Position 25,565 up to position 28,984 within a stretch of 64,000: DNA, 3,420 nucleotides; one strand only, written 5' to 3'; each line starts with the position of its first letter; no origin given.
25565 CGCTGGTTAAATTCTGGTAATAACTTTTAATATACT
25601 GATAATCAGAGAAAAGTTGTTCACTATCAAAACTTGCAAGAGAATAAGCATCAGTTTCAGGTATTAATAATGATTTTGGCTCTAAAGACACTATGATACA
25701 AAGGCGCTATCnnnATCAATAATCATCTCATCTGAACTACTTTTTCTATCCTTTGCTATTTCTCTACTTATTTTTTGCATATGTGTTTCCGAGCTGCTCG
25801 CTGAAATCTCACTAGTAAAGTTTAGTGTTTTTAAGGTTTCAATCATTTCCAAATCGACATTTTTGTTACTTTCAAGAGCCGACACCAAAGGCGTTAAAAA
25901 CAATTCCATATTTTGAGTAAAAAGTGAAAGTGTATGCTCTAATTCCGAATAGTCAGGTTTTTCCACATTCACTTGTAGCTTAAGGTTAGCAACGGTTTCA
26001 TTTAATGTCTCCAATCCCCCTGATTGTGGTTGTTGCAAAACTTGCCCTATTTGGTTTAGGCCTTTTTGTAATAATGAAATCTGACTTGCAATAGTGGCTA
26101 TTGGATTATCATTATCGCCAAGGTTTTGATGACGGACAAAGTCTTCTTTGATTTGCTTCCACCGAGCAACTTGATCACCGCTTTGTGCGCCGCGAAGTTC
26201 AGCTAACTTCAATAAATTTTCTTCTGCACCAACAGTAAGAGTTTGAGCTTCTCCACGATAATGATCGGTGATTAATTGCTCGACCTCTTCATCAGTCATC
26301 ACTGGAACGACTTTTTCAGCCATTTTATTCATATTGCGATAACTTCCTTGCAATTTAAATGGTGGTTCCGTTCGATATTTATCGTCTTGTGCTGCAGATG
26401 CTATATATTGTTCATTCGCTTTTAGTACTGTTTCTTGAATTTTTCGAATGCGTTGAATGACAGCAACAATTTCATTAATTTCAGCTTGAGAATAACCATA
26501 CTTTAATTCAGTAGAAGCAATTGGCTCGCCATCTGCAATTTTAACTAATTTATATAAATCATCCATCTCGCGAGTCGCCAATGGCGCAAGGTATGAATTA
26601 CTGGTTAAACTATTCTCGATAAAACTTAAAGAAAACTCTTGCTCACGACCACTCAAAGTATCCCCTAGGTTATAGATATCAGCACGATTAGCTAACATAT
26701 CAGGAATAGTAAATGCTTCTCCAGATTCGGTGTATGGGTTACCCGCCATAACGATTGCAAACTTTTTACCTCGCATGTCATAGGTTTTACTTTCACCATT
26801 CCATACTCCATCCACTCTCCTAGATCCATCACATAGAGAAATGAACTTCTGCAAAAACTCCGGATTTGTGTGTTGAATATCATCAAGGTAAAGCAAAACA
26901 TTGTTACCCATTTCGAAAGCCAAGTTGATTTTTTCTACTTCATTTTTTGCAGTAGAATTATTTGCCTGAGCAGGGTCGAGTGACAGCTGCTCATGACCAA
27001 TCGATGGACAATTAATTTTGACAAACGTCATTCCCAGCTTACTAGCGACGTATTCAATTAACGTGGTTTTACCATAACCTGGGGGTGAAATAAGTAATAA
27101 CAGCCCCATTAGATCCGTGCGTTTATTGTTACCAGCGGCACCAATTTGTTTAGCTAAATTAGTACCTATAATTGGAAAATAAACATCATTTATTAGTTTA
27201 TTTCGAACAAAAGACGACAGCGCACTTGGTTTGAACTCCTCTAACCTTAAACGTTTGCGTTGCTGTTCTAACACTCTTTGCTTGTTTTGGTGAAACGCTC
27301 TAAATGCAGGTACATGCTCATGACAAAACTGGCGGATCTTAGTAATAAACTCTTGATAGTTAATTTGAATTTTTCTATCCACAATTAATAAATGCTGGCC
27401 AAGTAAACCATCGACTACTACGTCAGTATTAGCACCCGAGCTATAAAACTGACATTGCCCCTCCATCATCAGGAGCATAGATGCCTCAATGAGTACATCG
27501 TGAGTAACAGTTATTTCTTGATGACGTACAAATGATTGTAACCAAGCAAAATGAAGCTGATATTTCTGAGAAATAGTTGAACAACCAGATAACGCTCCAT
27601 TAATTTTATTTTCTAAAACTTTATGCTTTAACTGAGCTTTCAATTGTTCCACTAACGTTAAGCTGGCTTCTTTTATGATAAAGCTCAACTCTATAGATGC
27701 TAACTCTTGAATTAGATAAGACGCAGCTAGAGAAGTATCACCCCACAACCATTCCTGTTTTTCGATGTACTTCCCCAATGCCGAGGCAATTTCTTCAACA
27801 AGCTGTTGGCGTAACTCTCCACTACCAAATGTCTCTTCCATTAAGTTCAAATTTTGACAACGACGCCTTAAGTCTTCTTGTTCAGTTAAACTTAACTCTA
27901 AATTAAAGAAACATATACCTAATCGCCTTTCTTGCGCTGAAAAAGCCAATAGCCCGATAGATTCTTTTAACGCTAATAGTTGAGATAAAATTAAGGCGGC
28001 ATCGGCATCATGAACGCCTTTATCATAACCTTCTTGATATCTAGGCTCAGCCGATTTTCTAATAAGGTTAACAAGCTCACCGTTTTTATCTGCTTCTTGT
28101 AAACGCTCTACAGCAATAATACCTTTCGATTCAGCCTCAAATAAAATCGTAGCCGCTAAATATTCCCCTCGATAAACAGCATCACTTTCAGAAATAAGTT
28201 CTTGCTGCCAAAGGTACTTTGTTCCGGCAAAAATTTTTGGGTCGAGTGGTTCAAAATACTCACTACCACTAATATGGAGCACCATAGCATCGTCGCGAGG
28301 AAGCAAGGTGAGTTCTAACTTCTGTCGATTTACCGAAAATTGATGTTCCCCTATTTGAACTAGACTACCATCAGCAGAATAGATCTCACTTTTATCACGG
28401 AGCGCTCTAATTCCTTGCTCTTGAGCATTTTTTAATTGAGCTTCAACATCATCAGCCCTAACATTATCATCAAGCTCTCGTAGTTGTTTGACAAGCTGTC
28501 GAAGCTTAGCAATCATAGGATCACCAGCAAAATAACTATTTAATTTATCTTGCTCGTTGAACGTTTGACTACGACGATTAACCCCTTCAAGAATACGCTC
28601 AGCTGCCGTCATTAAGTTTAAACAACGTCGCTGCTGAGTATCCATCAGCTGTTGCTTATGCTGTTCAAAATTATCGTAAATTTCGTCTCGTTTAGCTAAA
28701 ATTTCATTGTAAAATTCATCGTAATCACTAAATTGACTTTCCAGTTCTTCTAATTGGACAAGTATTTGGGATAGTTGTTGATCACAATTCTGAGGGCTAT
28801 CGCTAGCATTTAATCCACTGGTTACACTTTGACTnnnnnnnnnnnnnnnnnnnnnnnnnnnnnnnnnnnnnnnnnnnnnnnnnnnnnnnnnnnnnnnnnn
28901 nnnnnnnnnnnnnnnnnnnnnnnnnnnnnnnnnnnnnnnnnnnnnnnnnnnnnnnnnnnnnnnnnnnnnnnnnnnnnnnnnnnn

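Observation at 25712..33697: Three-gene operon: NfeD-like membrane protein, flotillin/SPFH and a giant coiled-coil AAA+ protein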

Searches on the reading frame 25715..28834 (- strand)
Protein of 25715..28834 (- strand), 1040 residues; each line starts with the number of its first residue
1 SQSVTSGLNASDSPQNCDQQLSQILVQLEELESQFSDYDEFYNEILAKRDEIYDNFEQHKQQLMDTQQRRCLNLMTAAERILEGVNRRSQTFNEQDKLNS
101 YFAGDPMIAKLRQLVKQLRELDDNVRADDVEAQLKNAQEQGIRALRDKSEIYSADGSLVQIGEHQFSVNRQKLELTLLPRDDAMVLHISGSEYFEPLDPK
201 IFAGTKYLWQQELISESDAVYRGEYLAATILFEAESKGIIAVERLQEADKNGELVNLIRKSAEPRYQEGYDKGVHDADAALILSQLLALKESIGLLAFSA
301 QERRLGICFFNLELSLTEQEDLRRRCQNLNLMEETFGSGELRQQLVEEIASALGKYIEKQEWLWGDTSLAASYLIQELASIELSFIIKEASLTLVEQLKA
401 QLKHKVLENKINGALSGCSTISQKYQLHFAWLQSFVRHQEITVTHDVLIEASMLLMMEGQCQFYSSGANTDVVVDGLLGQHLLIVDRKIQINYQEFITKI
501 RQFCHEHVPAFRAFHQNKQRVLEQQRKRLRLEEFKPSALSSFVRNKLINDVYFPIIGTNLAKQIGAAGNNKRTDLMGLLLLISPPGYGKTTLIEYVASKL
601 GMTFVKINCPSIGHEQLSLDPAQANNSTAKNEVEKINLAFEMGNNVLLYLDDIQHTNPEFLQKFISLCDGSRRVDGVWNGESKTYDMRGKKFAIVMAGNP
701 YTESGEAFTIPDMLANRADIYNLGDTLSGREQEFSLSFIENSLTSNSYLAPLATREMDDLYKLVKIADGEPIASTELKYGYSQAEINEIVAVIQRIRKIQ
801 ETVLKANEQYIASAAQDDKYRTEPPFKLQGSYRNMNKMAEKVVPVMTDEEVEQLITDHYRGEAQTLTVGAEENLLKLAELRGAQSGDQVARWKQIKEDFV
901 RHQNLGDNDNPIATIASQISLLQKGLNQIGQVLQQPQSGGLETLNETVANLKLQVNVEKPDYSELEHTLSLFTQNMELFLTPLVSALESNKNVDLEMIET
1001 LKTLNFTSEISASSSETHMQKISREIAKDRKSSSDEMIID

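Call 73: predict_structure(alignment_id=A6)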
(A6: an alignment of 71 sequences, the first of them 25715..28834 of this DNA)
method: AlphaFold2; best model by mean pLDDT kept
length: 1040 residues; sequences in the alignment: 71
mean_pLDDT: 85.9   pTM: 0.72
mean pLDDT of the five models: 85.9, 85.6, 82.8, 82.8, 81.6
residues with pLDDT >= 90: 634; 70-90: 254; 50-70: 104; < 50: 48
segments of 3 or more residues with pLDDT < 50: 950-962, 1004-1019, 1026-1040
pLDDT, mean of each block of 10 residues (from residue 1): 87 91 92 86 88 93 92 94 91 91 94 96 93 90 87 86 90 93 94 94 93 95 97 89 94 96 92 96 97 94 96 96 94 85 93 96 93 95 94 96 93 93 95 96 94 94 94 97 97 94 94 95 95 88 85 89 80 65 73 92 95 92 94 96 95 90 84 91 92 88 73 79 71 88 89 88 93 90 93 94 90 81 88 91 94 94 84 93 92 90 69 65 70 56 56 35 53 64 60 62 40 40 49 39
secondary structure, 60 per line:
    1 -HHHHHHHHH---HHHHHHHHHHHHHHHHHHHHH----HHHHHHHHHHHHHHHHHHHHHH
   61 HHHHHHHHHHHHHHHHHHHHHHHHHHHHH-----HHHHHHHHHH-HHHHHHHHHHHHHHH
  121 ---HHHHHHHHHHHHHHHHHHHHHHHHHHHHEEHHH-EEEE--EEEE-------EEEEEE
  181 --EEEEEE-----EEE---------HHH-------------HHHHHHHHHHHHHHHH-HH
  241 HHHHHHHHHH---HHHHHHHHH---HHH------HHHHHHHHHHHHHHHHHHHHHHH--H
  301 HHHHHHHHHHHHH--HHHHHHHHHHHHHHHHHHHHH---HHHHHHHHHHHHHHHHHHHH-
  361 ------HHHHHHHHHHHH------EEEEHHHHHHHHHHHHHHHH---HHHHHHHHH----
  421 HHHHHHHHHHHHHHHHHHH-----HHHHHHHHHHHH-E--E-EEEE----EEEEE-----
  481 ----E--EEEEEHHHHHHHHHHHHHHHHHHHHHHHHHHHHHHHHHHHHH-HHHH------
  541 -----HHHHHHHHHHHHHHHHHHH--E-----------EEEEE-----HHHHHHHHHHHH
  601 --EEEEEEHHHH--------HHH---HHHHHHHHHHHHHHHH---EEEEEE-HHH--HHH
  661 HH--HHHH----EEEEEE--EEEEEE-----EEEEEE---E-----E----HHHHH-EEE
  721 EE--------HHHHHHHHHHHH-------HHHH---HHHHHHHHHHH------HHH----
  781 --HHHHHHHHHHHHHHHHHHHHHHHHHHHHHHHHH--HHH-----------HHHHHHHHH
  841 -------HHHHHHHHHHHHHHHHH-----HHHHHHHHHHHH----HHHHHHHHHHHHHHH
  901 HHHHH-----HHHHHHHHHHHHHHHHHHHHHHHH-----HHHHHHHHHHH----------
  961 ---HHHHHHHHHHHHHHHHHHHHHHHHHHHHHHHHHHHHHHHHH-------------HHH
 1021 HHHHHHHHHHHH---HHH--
elements in order (helices of 4 or more, strands of 3 or more residues): H2-10 H14-34 H39-89 H95-104 H106-120 H124-151 E158-161 E164-167 E175-180 E183-188 E194-196 H222-237 H239-250 H254-262 H275-297 H300-313 H316-336 H340-359 H367-378 E385-388 H389-404 H408-416 H421-439 H445-456 E463-466 E471-475 E488-492 H493-529 H531-534 H546-564 E579-583 H589-600 E603-608 H609-612 H627-642 E646-651 H658-662 H665-668 E673-678 E681-686 E692-697 H712-716 E718-722 H731-742 H750-753 H757-767 H783-815 H832-840 H848-864 H870-881 H886-905 H911-934 H940-950 H964-1004 H1018-1032
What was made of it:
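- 26507..27214 (-): AAA+ module (aa 1240-1475). Walker A is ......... (K1288), Walker B is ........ (D1350, D1351), sensor-1 is N1398 and the candidate arginine finger is R1416. A beta-hairpin sits before the sensor-1 strand. AF2 strand order (call 73).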

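Call 75: fold_search(model_id=the predicted structure, library=pdb)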
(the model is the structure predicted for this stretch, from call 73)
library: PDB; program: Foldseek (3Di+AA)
matches with E <= 10: 846; with E <= 0.001: 91
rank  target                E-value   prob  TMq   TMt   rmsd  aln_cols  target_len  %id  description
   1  8efv_B                3.8e-05  1.00  0.11  0.30  10.3       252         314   18  Structure of single homo-hexameric Holliday junction ATP-dependent DNA helicase RuvB motor (released 2023-05-10)
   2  7x5b                  4.1e-05  1.00  0.12  0.35   8.8       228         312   19  Crystal structure of RuvB (released 2023-03-08)
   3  6l1q_A                4.7e-05  1.00  0.17  0.54   8.3       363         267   13  Crystal structure of AfCbbQ2, a MoxR AAA+-ATPase and CbbQO-type Rubisco activase from Acidithiobacillus ferrooxidans (released 2019-12-18)
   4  7pbl_A                5.6e-05  1.00  0.14  0.36  10.3       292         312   15  RuvAB branch migration motor complexed to the Holliday junction - RuvB AAA+ state s1 [t2 dataset] (released 2022-09-14)
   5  9dx3_F                8.7e-05  1.00  0.13  0.35   9.3       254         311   18  EcRuvB 9-mer pre-assembly complex (released 2026-01-21)
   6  5c3c_B                9.1e-05  1.00  0.14  0.53   8.3       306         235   13  Structural characterization of a newly identified component of alpha-carboxysomes: The AAA+ domain Protein cso-CbbQ (released 2015-11-18)
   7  9qh4_F                9.5e-05  1.00  0.17  0.58   9.0       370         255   12  NorQ hexamer from Paracoccus denitrificans (released 2026-03-25)
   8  7pbl_C                9.5e-05  1.00  0.14  0.37  11.0       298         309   15  RuvAB branch migration motor complexed to the Holliday junction - RuvB AAA+ state s1 [t2 dataset] (released 2022-09-14)
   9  7x7p_M                9.5e-05  1.00  0.14  0.37  12.5       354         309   14  CryoEM structure of dsDNA-RuvB-RuvA domain3 complex (released 2023-03-15)
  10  9dx3_H                1.1e-04  1.00  0.12  0.60   6.8       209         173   18  EcRuvB 9-mer pre-assembly complex (released 2026-01-21)
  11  8efv_A                1.1e-04  1.00  0.17  0.45  10.6       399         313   14  Structure of single homo-hexameric Holliday junction ATP-dependent DNA helicase RuvB motor (released 2023-05-10)
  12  1ksf                  1.2e-04  1.00  0.14  0.19  22.4       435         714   13  Crystal Structure of ClpA, an HSP100 chaperone and regulator of ClpAP protease: Structural basis of differences in Funct (released 2002-09-27)
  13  9dx3_B                1.3e-04  1.00  0.12  0.35  12.1       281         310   16  EcRuvB 9-mer pre-assembly complex (released 2026-01-21)
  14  9nuk_A                1.3e-04  1.00  0.13  0.20  19.4       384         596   13  SsoPfMCM:DNA class 2a from merged particles (released 2026-03-25)
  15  9qhg_E                1.4e-04  1.00  0.12  0.41  11.4       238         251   18  NorQD complex state 4 from Jhaorihella thermophila (released 2026-03-25)
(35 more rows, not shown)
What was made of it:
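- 26507..27214 (-): Foldseek best hits are RuvB, CbbQ/NorQ, ClpA/B, MCM and Lon (E about 4e-5, call 75).
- On Vps4/classical-clade AAA: The model shows a beta-hairpin before the sensor-1 strand, and the best structural matches are RuvB, MoxR, Clp and Lon (calls 73, 75).
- Structural matches include the HCLR-type AAA+ proteins ClpA/B and Lon (call 75).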

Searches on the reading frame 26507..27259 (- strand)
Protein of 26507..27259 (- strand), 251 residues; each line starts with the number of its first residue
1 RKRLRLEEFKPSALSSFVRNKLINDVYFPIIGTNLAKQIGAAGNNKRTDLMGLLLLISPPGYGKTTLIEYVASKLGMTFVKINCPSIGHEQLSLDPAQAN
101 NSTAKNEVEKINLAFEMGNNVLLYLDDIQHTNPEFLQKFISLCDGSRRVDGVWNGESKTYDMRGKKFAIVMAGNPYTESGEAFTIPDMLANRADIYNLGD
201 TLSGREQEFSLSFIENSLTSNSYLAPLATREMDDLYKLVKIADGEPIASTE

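Call 90: search_solved_structures(query=A8, max_evalue=0.01, show_alignments=2)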
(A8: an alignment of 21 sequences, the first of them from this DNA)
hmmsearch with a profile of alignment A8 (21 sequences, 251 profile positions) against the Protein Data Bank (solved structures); distinct sequences matched with E-value up to 0.01: 93 (the best 60 are shown).
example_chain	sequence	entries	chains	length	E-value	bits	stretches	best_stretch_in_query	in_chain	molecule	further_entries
7swl_A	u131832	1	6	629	2e-07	33.7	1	21-87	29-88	Rix7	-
9bji_A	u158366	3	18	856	3e-07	33.2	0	54-88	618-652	Nuclear valosin-containing protein-like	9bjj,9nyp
6or5_A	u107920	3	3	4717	3.2e-07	33.1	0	48-85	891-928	Midasin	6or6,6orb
7t3i_A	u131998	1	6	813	3.3e-07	33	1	21-87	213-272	Rix7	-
6mat_A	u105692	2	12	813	3.3e-07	33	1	21-87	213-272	Rix7 mutant | Rix7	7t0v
6i27_A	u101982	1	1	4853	8.1e-07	31.7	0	54-85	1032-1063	Midasin,Midasin,Midasin,Midasin,Midasin,Midasin,Midasin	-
6i26_A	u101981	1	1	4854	8.1e-07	31.7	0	54-85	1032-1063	Midasin,Midasin,Midasin,Midasin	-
6hyp_A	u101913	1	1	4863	8.1e-07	31.7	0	54-85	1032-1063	Midasin,Midasin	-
5jcs_s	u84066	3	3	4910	8.5e-07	31.7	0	54-85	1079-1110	Midasin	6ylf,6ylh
5vc7_A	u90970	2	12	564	7.3e-06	28.6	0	54-91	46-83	VCP-like ATPase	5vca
6chs_H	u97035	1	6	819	1.1e-05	28.1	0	54-93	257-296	Putative cell division control protein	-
7wub_C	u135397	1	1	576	1.1e-05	28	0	54-92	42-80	Transitional endoplasmic reticulum ATPase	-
7wub_D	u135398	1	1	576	1.1e-05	28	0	54-92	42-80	Transitional endoplasmic reticulum ATPase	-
6mck_A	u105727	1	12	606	1.3e-05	27.8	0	54-92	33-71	Transitional endoplasmic reticulum ATPase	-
5g4g_A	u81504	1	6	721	1.3e-05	27.7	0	54-91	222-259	VCP-LIKE ATPASE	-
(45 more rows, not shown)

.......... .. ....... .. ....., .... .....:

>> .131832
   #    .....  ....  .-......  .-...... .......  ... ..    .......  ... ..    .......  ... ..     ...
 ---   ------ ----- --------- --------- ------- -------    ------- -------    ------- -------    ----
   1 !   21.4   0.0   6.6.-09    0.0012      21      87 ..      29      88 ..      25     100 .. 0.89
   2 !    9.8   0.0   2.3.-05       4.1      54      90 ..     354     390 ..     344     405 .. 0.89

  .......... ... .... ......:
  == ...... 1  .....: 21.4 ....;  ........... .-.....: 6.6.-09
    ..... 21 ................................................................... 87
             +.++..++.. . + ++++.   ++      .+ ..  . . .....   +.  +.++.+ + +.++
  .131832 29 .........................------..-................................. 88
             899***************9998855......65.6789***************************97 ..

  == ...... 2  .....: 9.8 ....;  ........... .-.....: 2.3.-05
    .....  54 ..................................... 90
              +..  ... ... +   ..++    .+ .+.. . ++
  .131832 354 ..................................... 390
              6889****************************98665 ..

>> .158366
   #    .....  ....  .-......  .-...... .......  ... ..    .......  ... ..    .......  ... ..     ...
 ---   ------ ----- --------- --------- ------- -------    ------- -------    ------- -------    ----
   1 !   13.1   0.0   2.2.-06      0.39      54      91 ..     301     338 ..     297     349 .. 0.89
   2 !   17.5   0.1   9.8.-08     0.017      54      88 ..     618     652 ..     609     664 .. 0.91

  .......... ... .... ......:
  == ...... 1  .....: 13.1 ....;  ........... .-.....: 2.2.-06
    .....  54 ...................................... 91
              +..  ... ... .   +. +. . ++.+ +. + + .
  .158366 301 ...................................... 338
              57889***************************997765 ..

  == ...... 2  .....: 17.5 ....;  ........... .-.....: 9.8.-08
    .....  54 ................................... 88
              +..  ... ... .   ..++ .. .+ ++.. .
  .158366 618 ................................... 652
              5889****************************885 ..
